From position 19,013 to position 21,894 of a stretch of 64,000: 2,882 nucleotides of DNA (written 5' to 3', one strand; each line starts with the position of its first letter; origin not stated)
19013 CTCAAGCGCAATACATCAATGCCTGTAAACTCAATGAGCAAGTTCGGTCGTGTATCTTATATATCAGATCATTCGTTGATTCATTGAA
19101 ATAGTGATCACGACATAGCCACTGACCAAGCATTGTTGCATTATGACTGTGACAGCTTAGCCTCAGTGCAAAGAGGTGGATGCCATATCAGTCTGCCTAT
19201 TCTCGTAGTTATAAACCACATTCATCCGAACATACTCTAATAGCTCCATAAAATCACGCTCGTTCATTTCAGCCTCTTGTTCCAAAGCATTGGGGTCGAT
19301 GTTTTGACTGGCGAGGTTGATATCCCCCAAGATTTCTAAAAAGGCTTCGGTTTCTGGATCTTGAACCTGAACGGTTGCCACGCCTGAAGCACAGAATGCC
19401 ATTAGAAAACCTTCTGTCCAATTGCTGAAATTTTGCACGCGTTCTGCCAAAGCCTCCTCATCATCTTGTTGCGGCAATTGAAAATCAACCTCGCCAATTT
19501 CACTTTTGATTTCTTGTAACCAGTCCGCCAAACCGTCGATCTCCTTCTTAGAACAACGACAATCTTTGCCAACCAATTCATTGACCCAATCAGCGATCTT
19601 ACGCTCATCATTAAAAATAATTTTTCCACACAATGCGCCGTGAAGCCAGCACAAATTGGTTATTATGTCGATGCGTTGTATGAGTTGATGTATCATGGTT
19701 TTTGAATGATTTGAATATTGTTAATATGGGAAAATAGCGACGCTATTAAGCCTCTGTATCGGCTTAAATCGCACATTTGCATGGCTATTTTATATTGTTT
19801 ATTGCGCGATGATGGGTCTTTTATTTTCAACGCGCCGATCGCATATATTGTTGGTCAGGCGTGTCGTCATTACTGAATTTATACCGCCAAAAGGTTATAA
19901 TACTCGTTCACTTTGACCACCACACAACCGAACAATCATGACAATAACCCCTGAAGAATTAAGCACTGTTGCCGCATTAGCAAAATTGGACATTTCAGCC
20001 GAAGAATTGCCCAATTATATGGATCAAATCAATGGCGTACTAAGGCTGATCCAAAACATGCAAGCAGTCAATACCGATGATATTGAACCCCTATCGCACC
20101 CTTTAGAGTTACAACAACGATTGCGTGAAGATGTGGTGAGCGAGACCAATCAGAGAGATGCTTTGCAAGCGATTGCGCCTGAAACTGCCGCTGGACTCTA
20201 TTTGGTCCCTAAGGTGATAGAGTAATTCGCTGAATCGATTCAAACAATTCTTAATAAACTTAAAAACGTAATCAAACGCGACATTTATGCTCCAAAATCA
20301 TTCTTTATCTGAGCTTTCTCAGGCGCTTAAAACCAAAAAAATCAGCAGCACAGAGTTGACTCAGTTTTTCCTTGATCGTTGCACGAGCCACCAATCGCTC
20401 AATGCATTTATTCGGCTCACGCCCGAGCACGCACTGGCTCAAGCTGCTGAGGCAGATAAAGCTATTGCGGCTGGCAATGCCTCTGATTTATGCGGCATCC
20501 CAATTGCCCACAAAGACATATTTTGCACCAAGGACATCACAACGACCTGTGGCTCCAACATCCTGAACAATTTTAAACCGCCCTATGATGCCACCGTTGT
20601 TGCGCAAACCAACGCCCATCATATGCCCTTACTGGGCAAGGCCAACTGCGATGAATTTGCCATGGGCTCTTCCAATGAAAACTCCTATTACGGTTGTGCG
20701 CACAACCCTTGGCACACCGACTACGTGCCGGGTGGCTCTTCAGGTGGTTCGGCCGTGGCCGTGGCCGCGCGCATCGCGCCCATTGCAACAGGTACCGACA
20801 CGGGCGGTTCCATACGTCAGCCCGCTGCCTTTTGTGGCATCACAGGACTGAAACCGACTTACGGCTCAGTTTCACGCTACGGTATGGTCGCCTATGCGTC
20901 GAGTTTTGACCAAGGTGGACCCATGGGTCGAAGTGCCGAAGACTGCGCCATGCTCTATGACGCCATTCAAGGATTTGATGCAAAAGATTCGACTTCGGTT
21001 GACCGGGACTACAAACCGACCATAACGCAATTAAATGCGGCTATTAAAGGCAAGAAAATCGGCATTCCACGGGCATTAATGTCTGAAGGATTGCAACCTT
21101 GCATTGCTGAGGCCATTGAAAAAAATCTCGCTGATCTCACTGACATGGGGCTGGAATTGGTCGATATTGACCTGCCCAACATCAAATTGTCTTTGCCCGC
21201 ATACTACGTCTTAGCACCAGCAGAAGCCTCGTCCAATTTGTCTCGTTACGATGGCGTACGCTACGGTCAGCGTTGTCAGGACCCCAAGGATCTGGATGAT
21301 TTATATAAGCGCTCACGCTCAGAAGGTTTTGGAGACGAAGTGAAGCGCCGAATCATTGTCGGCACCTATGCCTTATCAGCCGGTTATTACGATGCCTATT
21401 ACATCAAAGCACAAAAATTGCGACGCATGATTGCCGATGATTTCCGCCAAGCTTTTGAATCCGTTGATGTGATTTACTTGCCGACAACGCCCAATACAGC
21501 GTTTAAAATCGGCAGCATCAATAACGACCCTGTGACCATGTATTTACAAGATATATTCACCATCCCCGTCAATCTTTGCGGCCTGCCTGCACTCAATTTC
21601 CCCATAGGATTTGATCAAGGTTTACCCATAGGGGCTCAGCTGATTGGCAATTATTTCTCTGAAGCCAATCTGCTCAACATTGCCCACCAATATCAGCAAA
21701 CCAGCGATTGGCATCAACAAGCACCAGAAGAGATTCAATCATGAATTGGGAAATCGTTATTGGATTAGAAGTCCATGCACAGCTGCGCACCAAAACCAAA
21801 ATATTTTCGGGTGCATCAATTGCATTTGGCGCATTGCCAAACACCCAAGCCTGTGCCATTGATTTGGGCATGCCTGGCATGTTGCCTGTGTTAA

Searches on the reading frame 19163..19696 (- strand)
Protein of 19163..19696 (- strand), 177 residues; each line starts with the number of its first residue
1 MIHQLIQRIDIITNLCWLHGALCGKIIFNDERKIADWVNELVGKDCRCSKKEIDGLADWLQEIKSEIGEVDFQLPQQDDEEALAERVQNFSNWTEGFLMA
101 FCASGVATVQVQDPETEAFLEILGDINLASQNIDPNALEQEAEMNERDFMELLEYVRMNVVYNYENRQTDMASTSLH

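Call 52: search_protein_families(library=pfam, proteins=[window:19163-19696:-], max_evalue=0.00001)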
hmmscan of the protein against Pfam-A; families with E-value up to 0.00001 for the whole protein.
window:19163-19696:- (177 aa): 1 family
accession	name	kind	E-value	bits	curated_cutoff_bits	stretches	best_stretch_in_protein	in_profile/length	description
PF03695.18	UPF0149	-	2.1e-15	57.8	25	1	15-164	19-176/181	Uncharacterised protein family (UPF0149)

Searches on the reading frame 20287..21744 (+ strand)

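Call 52: search_protein_families(library=pfam, proteins=[window:20287-21744:+], max_evalue=0.00001)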
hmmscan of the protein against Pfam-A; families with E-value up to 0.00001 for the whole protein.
window:20287-21744:+ (485 aa): 1 family
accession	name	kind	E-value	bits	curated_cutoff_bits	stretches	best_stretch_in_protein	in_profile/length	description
PF01425.27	Amidase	-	5.2e-149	497.5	27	1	23-463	1-445/445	Amidase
